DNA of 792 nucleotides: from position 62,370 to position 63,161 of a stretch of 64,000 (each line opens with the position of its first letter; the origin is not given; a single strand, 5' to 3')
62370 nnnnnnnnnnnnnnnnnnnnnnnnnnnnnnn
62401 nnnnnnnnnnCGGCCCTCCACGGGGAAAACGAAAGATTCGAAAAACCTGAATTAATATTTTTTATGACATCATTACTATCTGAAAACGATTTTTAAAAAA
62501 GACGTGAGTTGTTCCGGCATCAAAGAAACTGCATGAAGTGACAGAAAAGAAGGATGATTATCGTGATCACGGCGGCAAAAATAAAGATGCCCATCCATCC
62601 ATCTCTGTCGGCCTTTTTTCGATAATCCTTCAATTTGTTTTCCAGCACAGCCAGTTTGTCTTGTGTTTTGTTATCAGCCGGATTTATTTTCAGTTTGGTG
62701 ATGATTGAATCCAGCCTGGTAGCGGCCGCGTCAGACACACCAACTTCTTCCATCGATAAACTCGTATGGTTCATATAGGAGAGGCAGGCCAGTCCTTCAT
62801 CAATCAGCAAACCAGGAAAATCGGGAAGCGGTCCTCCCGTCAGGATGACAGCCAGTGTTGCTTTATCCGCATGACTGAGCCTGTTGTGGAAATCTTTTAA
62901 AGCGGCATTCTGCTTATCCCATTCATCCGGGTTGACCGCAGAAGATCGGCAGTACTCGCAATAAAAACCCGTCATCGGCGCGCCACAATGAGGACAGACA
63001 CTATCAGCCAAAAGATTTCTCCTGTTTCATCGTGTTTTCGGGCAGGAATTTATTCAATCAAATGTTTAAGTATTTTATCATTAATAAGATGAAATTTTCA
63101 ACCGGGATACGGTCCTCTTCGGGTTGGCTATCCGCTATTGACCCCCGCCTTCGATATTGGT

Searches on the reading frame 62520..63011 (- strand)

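Call 3: search_protein_families(library=pfam, proteins=[window:62520-63011:-], max_evalue=1)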
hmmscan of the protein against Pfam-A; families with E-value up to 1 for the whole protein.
window:62520-63011:- (163 aa): 6 families
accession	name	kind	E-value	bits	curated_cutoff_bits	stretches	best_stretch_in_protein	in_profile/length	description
PF24973.1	EGF_LMN_ATRN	-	0.064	13.8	27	1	3-23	12-32/44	Laminin/attractin EGF domain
PF12773.13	DZR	-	0.068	13.8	27.3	1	4-27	13-35/45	Double zinc ribbon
PF24463.1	DUF7577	-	0.2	11.7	28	1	5-12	4-11/27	Domain of unknown function (DUF7577)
PF01754.22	zf-A20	-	0.21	12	21.6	1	6-21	7-22/24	A20-like zinc finger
PF13248.11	Zn_ribbon_3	-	0.37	10.8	27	1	4-12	17-25/26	zinc-ribbon domain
PF13240.11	Zn_Ribbon_1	-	0.38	11.1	25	1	6-12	16-22/23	zinc-ribbon domain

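Call 4: search_protein_families(library=ncbifam, proteins=[window:62520-63011:-], max_evalue=1)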
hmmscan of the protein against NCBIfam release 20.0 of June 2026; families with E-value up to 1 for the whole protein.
window:62520-63011:- (163 aa): 4 families
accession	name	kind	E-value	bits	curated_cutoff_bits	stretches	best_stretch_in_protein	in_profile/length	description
NF008863.0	PRK11893.2-5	equivalog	0.076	11.6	551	1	6-38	150-181/531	methionine--tRNA ligase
NF041914.1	HVO_2523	equivalog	0.13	12.2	60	1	6-20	3-17/33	HVO_2523 family zinc finger protein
NF046000.1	MAG1210_fam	subfamily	0.13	10.9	275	1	96-159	20-85/550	MAG1210 family protein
TIGR03830.1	CxxCG_CxxCG_HTH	subfamily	0.18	11.6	61.8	1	13-46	29-62/127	type II TA system antitoxin MqsA family protein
